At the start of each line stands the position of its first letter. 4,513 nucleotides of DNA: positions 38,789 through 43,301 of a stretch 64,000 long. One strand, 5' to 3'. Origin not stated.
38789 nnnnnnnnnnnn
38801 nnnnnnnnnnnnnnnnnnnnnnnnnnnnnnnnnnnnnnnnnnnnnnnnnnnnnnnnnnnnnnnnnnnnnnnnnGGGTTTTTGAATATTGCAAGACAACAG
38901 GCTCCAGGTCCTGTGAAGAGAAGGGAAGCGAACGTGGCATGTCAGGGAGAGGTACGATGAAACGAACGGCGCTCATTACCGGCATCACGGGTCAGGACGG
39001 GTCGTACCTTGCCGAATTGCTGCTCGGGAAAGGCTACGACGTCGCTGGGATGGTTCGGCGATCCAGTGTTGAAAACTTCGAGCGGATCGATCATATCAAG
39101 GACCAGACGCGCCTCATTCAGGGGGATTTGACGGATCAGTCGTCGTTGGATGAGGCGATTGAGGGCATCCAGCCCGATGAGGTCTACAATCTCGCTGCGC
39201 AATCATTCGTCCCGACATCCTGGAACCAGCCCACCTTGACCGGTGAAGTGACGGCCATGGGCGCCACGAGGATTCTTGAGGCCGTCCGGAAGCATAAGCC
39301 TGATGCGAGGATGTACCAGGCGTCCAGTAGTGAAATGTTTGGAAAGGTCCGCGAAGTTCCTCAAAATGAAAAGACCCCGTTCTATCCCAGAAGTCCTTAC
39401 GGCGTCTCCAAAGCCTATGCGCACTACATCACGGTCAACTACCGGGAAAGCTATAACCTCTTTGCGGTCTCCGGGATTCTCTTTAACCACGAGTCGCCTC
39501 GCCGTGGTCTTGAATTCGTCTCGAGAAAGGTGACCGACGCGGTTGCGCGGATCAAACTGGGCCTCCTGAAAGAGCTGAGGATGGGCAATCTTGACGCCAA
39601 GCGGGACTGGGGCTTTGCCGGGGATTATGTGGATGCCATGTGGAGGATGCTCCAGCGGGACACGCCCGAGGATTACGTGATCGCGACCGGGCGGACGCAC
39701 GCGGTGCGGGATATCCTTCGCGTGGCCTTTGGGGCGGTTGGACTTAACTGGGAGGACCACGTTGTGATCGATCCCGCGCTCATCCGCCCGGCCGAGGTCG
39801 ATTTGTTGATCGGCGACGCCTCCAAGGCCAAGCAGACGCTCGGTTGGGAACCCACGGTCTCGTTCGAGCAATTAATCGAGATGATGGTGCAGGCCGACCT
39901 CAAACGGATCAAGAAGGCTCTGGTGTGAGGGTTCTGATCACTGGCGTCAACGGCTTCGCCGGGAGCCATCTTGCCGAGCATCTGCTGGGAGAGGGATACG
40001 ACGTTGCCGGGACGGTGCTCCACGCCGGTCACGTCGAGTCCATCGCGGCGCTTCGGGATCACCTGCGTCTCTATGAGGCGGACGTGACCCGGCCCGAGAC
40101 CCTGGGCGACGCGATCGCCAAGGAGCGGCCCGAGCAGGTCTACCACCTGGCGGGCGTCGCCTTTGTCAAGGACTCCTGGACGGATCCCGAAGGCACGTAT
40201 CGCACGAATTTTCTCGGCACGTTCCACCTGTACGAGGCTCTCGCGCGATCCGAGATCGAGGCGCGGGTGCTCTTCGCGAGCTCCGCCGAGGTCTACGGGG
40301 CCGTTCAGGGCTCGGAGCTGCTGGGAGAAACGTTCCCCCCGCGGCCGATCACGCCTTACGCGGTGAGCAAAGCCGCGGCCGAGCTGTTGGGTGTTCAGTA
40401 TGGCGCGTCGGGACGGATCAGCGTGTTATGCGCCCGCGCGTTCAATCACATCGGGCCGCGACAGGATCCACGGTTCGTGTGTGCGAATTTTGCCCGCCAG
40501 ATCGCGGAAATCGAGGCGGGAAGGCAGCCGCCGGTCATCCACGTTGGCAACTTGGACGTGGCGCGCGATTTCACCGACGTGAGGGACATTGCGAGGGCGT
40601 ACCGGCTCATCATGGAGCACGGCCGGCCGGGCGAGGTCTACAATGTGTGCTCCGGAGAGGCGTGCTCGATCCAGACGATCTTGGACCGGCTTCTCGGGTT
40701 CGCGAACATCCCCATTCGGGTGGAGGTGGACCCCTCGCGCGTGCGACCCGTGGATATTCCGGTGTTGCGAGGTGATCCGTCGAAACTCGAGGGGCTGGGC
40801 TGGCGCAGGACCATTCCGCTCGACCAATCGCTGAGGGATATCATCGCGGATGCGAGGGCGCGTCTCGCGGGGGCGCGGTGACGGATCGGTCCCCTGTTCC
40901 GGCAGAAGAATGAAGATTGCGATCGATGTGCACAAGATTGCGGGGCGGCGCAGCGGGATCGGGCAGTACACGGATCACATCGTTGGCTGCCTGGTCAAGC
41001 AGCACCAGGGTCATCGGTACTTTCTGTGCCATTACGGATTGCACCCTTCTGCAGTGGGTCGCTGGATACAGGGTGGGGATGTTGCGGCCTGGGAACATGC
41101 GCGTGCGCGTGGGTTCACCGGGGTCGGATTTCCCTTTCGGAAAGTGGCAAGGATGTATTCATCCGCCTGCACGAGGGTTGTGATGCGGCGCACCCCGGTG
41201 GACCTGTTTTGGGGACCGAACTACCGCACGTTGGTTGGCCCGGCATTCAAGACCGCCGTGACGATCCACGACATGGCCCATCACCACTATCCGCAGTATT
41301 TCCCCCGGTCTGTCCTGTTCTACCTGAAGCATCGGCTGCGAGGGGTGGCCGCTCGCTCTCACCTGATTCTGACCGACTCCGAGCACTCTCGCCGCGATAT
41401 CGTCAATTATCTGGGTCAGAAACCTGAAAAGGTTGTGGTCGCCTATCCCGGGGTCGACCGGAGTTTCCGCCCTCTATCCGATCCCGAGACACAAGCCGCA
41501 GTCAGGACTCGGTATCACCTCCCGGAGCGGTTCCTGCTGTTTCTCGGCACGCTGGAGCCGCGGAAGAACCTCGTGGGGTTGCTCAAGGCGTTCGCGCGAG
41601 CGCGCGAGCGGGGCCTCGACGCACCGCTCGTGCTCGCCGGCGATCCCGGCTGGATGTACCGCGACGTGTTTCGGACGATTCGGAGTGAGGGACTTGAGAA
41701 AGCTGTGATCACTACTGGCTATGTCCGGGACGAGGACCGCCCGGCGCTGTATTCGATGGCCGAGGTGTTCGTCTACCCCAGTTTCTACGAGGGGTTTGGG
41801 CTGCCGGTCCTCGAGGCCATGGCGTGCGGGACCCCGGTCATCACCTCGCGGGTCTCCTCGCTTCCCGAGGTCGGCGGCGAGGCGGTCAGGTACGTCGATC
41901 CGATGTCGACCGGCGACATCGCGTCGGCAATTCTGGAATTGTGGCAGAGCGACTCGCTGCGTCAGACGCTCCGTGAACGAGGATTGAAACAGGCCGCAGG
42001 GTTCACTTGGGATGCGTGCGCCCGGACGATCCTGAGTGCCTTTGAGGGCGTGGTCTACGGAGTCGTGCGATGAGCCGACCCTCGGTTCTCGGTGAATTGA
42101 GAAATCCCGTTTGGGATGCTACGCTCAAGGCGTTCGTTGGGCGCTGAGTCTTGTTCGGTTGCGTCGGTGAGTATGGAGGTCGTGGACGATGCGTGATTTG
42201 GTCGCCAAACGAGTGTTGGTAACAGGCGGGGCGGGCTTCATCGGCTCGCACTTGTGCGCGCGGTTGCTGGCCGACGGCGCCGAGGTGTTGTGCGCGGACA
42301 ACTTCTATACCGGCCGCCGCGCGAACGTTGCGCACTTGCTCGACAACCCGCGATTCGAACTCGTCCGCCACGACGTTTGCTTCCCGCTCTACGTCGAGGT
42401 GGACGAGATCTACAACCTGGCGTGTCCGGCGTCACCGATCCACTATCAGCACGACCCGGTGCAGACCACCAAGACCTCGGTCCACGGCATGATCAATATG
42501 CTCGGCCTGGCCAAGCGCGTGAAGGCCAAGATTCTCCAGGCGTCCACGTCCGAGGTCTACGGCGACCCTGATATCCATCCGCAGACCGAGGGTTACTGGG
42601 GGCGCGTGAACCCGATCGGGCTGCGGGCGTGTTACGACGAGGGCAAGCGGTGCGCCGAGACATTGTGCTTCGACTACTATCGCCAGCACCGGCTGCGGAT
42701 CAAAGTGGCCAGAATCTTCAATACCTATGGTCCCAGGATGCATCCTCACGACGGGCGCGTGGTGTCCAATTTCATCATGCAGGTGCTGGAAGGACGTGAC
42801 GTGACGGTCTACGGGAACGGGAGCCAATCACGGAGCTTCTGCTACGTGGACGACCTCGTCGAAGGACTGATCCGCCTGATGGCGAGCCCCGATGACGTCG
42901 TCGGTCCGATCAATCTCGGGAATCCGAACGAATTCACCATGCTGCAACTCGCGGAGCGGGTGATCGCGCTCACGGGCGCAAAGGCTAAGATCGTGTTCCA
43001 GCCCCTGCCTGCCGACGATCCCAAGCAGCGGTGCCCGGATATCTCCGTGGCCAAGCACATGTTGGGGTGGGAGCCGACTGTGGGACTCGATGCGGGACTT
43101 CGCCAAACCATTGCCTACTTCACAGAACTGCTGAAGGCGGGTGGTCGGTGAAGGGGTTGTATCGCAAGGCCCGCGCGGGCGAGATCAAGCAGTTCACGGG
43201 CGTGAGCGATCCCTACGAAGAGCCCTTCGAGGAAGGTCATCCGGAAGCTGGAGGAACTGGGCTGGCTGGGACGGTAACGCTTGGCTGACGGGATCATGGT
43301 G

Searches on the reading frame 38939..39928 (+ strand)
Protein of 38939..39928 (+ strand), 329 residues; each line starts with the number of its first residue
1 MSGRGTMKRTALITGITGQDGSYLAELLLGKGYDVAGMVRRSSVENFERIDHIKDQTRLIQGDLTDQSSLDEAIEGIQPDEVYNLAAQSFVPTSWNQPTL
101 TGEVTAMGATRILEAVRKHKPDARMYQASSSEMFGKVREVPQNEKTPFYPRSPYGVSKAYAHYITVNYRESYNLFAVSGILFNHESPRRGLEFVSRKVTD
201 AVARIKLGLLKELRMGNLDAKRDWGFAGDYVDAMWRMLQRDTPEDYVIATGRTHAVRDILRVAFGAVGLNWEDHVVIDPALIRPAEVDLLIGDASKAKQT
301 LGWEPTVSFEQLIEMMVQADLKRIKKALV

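Call 67: search_protein_families(library=pfam, proteins=[window:38939-39928:+], max_evalue=0.00001)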
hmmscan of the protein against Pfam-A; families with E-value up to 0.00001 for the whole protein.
window:38939-39928:+ (329 aa): 5 families
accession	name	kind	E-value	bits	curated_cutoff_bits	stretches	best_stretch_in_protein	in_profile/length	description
PF16363.11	GDP_Man_Dehyd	-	1.5e-135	452.3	27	1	12-316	1-332/332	GDP-mannose 4,6 dehydratase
PF01370.27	Epimerase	-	1.3e-73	247.8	20.9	1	11-249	1-240/240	NAD dependent epimerase/dehydratase family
PF04321.23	RmlD_sub_bind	-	1.5e-10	41.1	27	1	11-181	3-152/287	RmlD substrate binding domain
PF05368.20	NmrA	-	7.4e-07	29.5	27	1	7-77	1-70/298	NmrA-like family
PF13460.12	NAD_binding_10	-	1.6e-06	28.5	27.2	1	15-120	1-89/184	NAD(P)H-binding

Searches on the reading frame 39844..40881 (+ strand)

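Call 67: search_protein_families(library=pfam, proteins=[window:39844-40881:+], max_evalue=0.00001)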
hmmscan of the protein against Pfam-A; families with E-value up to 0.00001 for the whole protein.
window:39844-40881:+ (345 aa): 4 families
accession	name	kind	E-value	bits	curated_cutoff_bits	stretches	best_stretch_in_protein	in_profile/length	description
PF16363.11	GDP_Man_Dehyd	-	4.6e-71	240.4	27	1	31-332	1-331/332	GDP-mannose 4,6 dehydratase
PF01370.27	Epimerase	-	2.8e-59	200.9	20.9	1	30-269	1-240/240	NAD dependent epimerase/dehydratase family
PF04321.23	RmlD_sub_bind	-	3.9e-10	39.7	27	1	29-182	2-135/287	RmlD substrate binding domain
PF01073.25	3Beta_HSD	-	5.9e-07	29.2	22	1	31-181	1-155/280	3-beta hydroxysteroid dehydrogenase/isomerase family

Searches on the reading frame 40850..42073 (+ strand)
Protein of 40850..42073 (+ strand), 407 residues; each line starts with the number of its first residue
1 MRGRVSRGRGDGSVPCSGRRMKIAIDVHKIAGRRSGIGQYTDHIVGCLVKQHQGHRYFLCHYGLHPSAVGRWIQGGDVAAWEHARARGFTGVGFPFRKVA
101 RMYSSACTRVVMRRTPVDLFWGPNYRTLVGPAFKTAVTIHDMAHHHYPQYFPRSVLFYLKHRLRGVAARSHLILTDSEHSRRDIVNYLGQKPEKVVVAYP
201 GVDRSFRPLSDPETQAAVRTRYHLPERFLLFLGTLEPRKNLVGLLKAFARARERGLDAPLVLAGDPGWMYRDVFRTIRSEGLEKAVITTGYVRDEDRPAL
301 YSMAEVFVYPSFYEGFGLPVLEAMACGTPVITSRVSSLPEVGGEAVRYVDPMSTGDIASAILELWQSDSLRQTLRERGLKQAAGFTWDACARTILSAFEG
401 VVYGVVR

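Call 67: search_protein_families(library=pfam, proteins=[window:40850-42073:+], max_evalue=0.00001)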
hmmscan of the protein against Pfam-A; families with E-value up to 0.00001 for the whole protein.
window:40850-42073:+ (407 aa): 5 families
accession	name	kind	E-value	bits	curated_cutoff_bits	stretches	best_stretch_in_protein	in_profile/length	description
PF00534.26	Glycos_transf_1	-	3.9e-33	114.8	26.4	1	226-380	15-171/172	Glycosyl transferases group 1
PF13692.12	Glyco_trans_1_4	-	1.2e-29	103.8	27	1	228-366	3-141/142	Glycosyl transferases group 1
PF20706.3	GT4-conflict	-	2.9e-11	43.4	26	1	194-363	173-353/385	Family 4 Glycosyltransferase in conflict systems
PF13524.12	Glyco_trans_1_2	-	2.1e-08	34.6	25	1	256-395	13-143/144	Glycosyl transferase-like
PF13439.12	Glyco_transf_4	-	8.2e-08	32.9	28.5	1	35-205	2-169/170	Glycosyltransferase Family 4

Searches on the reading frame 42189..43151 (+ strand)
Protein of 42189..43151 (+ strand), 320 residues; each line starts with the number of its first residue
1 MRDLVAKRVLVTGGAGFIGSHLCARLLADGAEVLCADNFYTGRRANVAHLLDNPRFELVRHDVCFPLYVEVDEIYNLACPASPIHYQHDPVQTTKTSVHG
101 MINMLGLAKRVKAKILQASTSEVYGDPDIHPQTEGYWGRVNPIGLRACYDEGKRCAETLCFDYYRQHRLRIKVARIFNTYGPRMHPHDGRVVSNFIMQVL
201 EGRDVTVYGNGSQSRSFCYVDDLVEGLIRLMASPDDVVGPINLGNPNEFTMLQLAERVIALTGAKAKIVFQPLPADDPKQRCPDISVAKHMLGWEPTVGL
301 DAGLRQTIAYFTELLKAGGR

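Call 67: search_protein_families(library=pfam, proteins=[window:42189-43151:+], max_evalue=0.00001)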
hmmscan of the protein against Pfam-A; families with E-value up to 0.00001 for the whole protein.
window:42189-43151:+ (320 aa): 3 families
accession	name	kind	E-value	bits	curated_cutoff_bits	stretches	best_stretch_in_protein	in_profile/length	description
PF16363.11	GDP_Man_Dehyd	-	9.8e-51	173.6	27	1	10-307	1-332/332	GDP-mannose 4,6 dehydratase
PF01370.27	Epimerase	-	7.7e-50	170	20.9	1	9-243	1-239/240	NAD dependent epimerase/dehydratase family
PF07993.18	NAD_binding_4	-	2.1e-08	34.1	20.1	0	70-195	88-220/258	Male sterility protein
